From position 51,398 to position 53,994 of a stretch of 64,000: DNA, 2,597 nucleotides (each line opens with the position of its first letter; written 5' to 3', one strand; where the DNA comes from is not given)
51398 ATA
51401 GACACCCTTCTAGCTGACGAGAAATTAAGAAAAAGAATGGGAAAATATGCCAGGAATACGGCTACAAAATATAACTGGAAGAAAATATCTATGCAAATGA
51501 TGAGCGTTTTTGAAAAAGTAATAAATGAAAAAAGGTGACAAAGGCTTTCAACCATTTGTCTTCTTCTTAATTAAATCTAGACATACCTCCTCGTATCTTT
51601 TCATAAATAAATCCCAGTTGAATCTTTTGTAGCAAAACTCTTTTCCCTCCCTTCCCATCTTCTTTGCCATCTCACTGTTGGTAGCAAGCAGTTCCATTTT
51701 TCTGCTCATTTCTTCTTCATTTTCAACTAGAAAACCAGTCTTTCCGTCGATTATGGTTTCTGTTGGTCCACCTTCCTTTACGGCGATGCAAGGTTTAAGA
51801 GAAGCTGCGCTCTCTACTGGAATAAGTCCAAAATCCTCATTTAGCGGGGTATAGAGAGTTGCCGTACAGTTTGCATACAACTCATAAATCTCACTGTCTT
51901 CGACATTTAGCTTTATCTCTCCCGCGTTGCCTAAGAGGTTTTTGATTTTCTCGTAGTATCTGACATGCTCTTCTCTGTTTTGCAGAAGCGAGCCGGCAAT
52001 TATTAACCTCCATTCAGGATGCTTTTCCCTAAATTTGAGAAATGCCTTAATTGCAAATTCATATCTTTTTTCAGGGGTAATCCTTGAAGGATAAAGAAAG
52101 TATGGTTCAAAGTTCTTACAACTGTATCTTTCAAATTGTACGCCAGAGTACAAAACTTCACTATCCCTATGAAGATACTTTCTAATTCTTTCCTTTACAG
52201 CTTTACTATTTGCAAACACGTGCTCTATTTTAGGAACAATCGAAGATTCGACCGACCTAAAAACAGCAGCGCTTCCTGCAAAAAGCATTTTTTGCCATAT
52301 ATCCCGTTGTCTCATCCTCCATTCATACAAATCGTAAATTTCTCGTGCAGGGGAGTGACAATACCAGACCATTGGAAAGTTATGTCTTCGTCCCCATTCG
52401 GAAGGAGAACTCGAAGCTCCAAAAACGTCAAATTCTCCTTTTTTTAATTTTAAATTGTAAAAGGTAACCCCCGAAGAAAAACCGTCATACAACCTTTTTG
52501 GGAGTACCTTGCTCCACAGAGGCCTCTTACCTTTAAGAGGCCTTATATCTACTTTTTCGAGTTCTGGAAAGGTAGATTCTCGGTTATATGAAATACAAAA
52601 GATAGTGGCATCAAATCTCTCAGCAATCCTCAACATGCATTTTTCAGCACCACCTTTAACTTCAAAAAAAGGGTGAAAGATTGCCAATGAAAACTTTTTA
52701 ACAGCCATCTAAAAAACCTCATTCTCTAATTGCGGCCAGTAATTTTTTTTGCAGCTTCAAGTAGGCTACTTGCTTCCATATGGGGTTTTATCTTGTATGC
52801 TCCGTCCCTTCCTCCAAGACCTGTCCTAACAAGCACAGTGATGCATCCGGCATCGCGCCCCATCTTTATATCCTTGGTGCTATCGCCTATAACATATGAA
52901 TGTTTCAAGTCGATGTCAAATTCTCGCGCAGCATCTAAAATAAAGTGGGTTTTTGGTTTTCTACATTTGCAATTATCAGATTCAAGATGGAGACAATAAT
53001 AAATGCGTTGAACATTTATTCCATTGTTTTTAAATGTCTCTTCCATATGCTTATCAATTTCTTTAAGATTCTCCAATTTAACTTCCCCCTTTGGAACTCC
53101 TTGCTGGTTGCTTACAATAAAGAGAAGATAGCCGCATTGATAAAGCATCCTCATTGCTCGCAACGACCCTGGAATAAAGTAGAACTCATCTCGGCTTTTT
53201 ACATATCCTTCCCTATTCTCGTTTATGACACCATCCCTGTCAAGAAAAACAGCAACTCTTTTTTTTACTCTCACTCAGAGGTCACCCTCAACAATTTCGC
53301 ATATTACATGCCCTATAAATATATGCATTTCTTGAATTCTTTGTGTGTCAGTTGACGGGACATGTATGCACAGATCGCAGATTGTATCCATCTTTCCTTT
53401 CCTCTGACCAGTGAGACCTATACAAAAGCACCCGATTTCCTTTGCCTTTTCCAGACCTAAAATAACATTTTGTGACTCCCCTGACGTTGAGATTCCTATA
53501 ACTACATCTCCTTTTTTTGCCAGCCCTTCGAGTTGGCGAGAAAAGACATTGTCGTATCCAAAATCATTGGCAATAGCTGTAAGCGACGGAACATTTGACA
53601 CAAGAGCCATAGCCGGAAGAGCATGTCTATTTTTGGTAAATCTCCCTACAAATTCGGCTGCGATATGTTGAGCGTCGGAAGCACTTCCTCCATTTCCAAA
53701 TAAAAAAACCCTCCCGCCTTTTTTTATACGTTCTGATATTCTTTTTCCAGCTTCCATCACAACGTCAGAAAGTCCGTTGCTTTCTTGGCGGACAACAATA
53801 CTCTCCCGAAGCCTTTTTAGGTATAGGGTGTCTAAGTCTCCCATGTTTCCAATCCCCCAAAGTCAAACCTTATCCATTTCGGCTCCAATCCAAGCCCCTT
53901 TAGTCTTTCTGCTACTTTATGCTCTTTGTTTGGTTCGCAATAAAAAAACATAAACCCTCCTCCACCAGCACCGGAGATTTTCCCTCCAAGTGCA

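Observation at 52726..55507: Self-sufficient archaeal heptose operon: transaldolase recruited in front of hddA-gmhA-gmhB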

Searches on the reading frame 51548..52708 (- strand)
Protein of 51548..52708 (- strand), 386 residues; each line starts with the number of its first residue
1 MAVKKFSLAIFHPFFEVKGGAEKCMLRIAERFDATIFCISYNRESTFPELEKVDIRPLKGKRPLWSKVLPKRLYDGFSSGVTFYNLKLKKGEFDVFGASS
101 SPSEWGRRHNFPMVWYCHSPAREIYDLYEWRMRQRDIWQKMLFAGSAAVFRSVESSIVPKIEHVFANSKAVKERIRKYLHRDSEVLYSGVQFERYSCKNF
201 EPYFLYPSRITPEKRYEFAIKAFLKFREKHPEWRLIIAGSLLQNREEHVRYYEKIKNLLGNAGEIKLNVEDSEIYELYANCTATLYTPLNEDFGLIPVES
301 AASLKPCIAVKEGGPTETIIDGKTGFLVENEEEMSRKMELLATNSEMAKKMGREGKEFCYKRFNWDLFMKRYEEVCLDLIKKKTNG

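Call 3: search_protein_families(library=ncbifam, proteins=[window:51548-52708:-], max_evalue=0.00001)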
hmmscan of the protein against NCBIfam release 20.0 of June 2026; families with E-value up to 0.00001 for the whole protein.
window:51548-52708:- (386 aa): 18 families
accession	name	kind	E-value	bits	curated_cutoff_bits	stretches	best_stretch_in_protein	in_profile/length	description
TIGR02149.1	glgA_Coryne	subfamily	2.1e-17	63.3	302.4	1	187-374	190-385/391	glycogen synthase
NF041139.1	TreT_Thcocales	equivalog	3.5e-16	59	775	1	182-375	213-408/412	trehalose synthase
NF012028.0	PRK15484.1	subfamily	2.3e-13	50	618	1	203-376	195-375/380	lipopolysaccharide N-acetylglucosaminyltransferase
TIGR03449.1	mycothiol_MshA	equivalog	5.5e-13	48.6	462.5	1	205-371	224-395/406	D-inositol-3-phosphate glycosyltransferase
NF038229.1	Glyco4_Geo_Pelo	equivalog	1.2e-12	47.6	400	1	189-378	148-335/338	GPMC system family 4 glycosyltransferase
TIGR04047.1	MSMEG_0565_glyc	hypoth_equivalog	2.1e-12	46.8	259.85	1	161-366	139-361/373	MSMEG_0565 family glycosyltransferase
TIGR03999.1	thiol_BshA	equivalog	3.5e-12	46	273.7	1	197-377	195-371/375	N-acetyl-alpha-D-glucosaminyl L-malate synthase BshA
TIGR03088.1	stp2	hypoth_equivalog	6.1e-12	45.3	409.05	1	208-375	201-369/374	TIGR03088 family PEP-CTERM/XrtA system glycosyltransferase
NF041010.1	glycosy_Agl16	equivalog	1.2e-11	44.1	575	1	146-372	119-344/352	glycosylation protein Agl16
NF041876.1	EPS_EpsE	equivalog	1.6e-10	40.8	400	1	207-364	220-381/389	exopolysaccharide biosynthesis GT4 family glycosyltransferase EpsE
NF038295.1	EPS_HpsP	equivalog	1.7e-10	40.5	550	1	192-370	198-378/388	hormogonium polysaccharide biosynthesis glycosyltransferase HpsP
NF053787.1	GlcN_PG_synth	equivalog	3.7e-09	35.9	480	1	162-371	145-351/361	N-acetylglucosaminyl phosphatidylglycerol synthase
NF047880.1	glyco_SdgA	exception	4e-09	35.6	800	1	208-372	322-483/488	serine-aspartate repeat adhesin O-glycosyltransferase SdgA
TIGR04157.1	glyco_rSAM_CFB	subfamily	5.9e-09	35.4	400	1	194-375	220-405/406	TIGR04157 family glycosyltransferase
TIGR02472.1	sucr_P_syn_N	equivalog_domain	8.7e-09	34.7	576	1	273-372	332-434/439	sucrose-phosphate synthase, putative, glycosyltransferase domain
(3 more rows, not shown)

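Call 4: search_protein_families(library=pfam, proteins=[window:51548-52708:-], max_evalue=0.00001)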
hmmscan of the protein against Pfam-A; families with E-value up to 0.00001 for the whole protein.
window:51548-52708:- (386 aa): 3 families
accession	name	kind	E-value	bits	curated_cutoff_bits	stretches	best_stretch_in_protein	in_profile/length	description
PF00534.26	Glycos_transf_1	-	5.2e-30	104.7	26.4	1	201-357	15-171/172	Glycosyl transferases group 1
PF13692.12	Glyco_trans_1_4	-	8.7e-17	62.1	27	1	202-343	2-141/142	Glycosyl transferases group 1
PF13439.12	Glyco_transf_4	-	2.8e-08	34.4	28.5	1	19-194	2-170/170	Glycosyltransferase Family 4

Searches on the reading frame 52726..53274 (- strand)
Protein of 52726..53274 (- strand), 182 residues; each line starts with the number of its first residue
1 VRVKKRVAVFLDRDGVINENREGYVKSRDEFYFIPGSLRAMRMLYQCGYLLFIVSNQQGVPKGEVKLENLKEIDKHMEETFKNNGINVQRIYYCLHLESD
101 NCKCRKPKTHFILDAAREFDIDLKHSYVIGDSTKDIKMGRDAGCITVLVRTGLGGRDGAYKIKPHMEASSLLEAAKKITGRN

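Call 3: search_protein_families(library=ncbifam, proteins=[window:52726-53274:-], max_evalue=0.00001)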
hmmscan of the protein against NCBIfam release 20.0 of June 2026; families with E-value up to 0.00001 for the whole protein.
window:52726-53274:- (182 aa): 14 families
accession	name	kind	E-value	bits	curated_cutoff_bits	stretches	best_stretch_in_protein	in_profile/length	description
NF006506.0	PRK08942.1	equivalog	2.7e-51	173.7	178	1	7-179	4-178/182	D-glycero-beta-D-manno-heptose 1,7-bisphosphate 7-phosphatase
TIGR01656.1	Histidinol-ppas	subfamily_domain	2.5e-41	141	84.15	1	8-149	2-146/149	histidinol-phosphate phosphatase domain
TIGR00213.1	GmhB_yaeD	subfamily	5.5e-37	127.1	149.6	1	8-152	3-153/176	D-glycero-beta-D-manno-heptose 1,7-bisphosphate 7-phosphatase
NF050049.1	HBPPhtaseGmhB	domain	6.4e-34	117.2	250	1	5-148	2-142/171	D-glycero-alpha-D-manno-heptose-1,7-bisphosphate 7-phosphatase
TIGR01662.1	HAD-SF-IIIA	subfamily_domain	6.2e-32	110.6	44.6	1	8-151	2-140/141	HAD-IIIA family hydrolase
NF005264.0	PRK06769.1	equivalog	4.8e-27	94.9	217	1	5-156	3-143/175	HAD-IIIA family hydrolase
NF003937.0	PRK05446.1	equivalog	7.5e-27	94.2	443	1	7-148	4-147/355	bifunctional histidinol-phosphatase/imidazoleglycerol-phosphate dehydratase HisB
TIGR01261.1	hisB_Nterm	equivalog_domain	4.5e-24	84.8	140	1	8-142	3-139/161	histidinol-phosphatase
NF009695.0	PRK13222.1-2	equivalog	1.5e-07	31.1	225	1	77-176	124-220/226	phosphoglycolate phosphatase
TIGR01460.1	HAD-SF-IIA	subfamily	6.1e-07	29.5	100.15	0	106-152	197-246/246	HAD-IIA family hydrolase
TIGR01449.2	PGP_bact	equivalog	9e-07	28.6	180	1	100-173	135-208/213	phosphoglycolate phosphatase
NF009804.0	PRK13288.1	equivalog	1.8e-06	27.6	218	1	85-166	115-198/215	pyrophosphatase PpaX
NF009696.0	PRK13222.1-3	equivalog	3.6e-06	26.8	359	1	99-152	136-189/223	N-acetylmuramic acid 6-phosphate phosphatase MupP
TIGR01664.1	DNA-3'-Pase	equivalog_domain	6.1e-06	26.3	107.65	1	4-134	12-138/167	DNA 3'-phosphatase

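Call 4: search_protein_families(library=pfam, proteins=[window:52726-53274:-], max_evalue=0.00001)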
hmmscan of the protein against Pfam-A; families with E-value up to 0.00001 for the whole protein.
window:52726-53274:- (182 aa): 4 families
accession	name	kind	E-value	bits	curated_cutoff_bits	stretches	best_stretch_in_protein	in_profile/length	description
PF13242.12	Hydrolase_like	-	4.1e-15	55.9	22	1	104-174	2-75/75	HAD-hyrolase-like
PF13419.12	HAD_2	-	1e-09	39.2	23.8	1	29-149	76-178/178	Haloacid dehalogenase-like hydrolase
PF00702.32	Hydrolase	-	3.3e-07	31.3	26.4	1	14-143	80-191/191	haloacid dehalogenase-like hydrolase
PF08645.17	PNK3P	-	1.7e-06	28.3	22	1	12-134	6-128/161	Polynucleotide kinase 3 phosphatase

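Call 49: search_solved_structures(query=window:52726-53274:-, max_evalue=0.00001, show_alignments=2)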
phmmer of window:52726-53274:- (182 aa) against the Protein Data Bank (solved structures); distinct sequences matched with E-value up to 0.00001: 6.
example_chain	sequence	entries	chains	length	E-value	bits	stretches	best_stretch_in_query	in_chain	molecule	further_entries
3l8h_A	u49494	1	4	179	4.8e-29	104.4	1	9-156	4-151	Putative haloacid dehalogenase-like hydrolase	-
4pnh_A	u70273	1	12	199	2.4e-26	95.5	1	8-156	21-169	D,D-heptose 1,7-bisphosphate phosphatase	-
3l8e_A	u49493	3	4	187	2.6e-23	85.7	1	5-152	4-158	D,D-heptose 1,7-bisphosphate phosphatase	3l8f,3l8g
2gmw_A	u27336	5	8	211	3.4e-23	85.3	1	4-152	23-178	D,D-heptose 1,7-bisphosphate phosphatase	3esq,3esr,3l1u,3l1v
2fpr_A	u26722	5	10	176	3.5e-17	65.7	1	9-143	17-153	Histidine biosynthesis bifunctional protein hisB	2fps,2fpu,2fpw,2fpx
2o2x_A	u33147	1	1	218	1.9e-12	50.3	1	8-173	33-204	hypothetical protein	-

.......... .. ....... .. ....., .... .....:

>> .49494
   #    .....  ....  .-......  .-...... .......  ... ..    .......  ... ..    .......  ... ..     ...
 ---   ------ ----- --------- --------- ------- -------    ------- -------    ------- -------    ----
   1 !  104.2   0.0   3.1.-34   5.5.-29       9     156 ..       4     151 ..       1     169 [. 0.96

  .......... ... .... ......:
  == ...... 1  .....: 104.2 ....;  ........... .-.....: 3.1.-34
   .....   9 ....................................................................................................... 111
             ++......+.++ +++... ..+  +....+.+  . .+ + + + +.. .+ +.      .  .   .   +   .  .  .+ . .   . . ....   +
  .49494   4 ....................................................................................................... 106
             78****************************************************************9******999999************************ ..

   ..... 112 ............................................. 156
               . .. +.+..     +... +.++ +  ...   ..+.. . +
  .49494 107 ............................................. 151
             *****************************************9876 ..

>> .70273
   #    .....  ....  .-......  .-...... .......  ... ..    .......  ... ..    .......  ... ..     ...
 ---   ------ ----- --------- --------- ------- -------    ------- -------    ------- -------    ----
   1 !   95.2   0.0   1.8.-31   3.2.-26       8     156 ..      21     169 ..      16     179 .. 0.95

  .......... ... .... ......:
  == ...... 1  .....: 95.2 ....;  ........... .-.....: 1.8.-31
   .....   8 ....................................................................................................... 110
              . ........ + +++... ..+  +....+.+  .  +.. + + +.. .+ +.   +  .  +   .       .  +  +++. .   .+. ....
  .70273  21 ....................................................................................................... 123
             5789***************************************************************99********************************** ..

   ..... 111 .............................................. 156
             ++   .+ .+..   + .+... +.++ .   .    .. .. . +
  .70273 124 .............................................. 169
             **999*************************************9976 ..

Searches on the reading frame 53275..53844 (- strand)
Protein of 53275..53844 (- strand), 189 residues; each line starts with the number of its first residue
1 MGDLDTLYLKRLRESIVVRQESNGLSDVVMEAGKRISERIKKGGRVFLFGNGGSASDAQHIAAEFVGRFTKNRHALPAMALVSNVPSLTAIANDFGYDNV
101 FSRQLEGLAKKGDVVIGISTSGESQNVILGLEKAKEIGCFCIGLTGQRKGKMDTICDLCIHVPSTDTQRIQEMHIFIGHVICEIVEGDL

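Call 3: search_protein_families(library=ncbifam, proteins=[window:53275-53844:-], max_evalue=0.00001)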
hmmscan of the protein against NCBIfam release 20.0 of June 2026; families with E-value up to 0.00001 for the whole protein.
window:53275-53844:- (189 aa): 13 families
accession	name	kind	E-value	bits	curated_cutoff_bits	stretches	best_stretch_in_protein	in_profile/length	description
TIGR00441.1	gmhA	equivalog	2.2e-57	193.4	209.45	1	36-186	4-154/154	D-sedoheptulose 7-phosphate isomerase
NF010546.0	PRK13936.1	equivalog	1.6e-51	174.9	276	1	11-187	10-190/197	phosphoheptose isomerase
NF001628.0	PRK00414.1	equivalog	7.3e-44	149.7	265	1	28-187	29-188/192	D-sedoheptulose 7-phosphate isomerase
NF010547.0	PRK13938.1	equivalog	2.1e-43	148.3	320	1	28-187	26-189/196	D-sedoheptulose 7-phosphate isomerase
NF008138.0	PRK10886.1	equivalog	1.2e-30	106.7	352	1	22-187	20-188/196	DnaA initiator-associating protein DiaA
NF003915.0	PRK05441.1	subfamily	1.1e-10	41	168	1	29-162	48-182/300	N-acetylmuramic acid 6-phosphate etherase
NF009222.0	PRK12570.1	subfamily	2e-10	40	255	1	30-162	56-189/307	N-acetylmuramic acid 6-phosphate etherase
TIGR03127.2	RuMP_HxlB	equivalog_domain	1.3e-09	38.2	160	1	110-170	71-131/178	6-phospho-3-hexuloisomerase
NF002805.0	PRK02947.1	subfamily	3.6e-09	36.2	135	1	26-147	23-143/247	sugar isomerase domain-containing protein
TIGR00274.1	TIGR00274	equivalog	4.4e-08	32.5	302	1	31-162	45-177/291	N-acetylmuramic acid 6-phosphate etherase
NF041755.1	RuMP_HxlAB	equivalog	2.4e-07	30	500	1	110-173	287-351/391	bifunctional 3-hexulose-6-phosphate synthase/6-phospho-3-hexuloisomerase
NF040776.2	AlsR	equivalog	7.9e-07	28.3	400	1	108-168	173-233/279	transcriptional repressor AlsR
NF008458.0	PRK11337.1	equivalog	1.8e-06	27.2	378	0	108-168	185-245/293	MurR/RpiR family transcriptional regulator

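Call 4: search_protein_families(library=pfam, proteins=[window:53275-53844:-], max_evalue=0.00001)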
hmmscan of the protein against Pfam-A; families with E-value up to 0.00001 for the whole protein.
window:53275-53844:- (189 aa): 2 families
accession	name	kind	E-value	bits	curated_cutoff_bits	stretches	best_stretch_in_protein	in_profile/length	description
PF13580.11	SIS_2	-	2.8e-26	92.6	27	1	25-146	17-138/138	SIS domain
PF01380.27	SIS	-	1.7e-09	38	25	1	94-166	36-108/131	SIS domain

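Call 48: search_solved_structures(query=window:53275-53844:-, max_evalue=0.00001, show_alignments=2)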
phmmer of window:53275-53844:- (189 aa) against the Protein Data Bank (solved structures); distinct sequences matched with E-value up to 0.00001: 15.
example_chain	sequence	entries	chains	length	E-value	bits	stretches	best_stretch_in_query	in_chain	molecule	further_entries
1tk9_A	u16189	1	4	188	5.2e-52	179.5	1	10-186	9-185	Phosphoheptose isomerase 1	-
2xbl_A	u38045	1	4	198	4.2e-51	176.5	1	38-187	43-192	PHOSPHOHEPTOSE ISOMERASE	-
2x3y_A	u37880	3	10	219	5.5e-51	176.2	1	38-187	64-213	PHOSPHOHEPTOSE ISOMERASE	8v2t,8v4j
5lu5_A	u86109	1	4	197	1.1e-50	175.2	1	38-187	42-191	Phosphoheptose isomerase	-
5ltz_A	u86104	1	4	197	1.1e-50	175.2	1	38-187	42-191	Phosphoheptose isomerase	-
5lu6_A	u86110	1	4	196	5.4e-50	172.9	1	38-187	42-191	Phosphoheptose isomerase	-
5lu7_A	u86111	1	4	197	5.6e-50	172.9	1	38-187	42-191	Phosphoheptose isomerase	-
5i01_A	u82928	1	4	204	2.7e-40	141.3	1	11-187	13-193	Phosphoheptose isomerase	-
1x94_A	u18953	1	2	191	1.9e-38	135.3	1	29-188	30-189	putative Phosphoheptose isomerase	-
2i22_A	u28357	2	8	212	1.4e-36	129.2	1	28-188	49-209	Phosphoheptose isomerase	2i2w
1x92_A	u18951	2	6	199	2.6e-35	125.1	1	25-187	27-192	PHOSPHOHEPTOSE ISOMERASE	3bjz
5by2_A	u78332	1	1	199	3.3e-34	121.5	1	24-187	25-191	Phosphoheptose isomerase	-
3trj_A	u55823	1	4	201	5.9e-31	110.9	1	20-187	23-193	Phosphoheptose isomerase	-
2yva_A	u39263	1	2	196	9.7e-29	103.7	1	22-187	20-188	DnaA initiator-associating protein diaA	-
4u6n_A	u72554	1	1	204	1.1e-28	103.5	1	22-187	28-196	DnaA initiator-associating protein DiaA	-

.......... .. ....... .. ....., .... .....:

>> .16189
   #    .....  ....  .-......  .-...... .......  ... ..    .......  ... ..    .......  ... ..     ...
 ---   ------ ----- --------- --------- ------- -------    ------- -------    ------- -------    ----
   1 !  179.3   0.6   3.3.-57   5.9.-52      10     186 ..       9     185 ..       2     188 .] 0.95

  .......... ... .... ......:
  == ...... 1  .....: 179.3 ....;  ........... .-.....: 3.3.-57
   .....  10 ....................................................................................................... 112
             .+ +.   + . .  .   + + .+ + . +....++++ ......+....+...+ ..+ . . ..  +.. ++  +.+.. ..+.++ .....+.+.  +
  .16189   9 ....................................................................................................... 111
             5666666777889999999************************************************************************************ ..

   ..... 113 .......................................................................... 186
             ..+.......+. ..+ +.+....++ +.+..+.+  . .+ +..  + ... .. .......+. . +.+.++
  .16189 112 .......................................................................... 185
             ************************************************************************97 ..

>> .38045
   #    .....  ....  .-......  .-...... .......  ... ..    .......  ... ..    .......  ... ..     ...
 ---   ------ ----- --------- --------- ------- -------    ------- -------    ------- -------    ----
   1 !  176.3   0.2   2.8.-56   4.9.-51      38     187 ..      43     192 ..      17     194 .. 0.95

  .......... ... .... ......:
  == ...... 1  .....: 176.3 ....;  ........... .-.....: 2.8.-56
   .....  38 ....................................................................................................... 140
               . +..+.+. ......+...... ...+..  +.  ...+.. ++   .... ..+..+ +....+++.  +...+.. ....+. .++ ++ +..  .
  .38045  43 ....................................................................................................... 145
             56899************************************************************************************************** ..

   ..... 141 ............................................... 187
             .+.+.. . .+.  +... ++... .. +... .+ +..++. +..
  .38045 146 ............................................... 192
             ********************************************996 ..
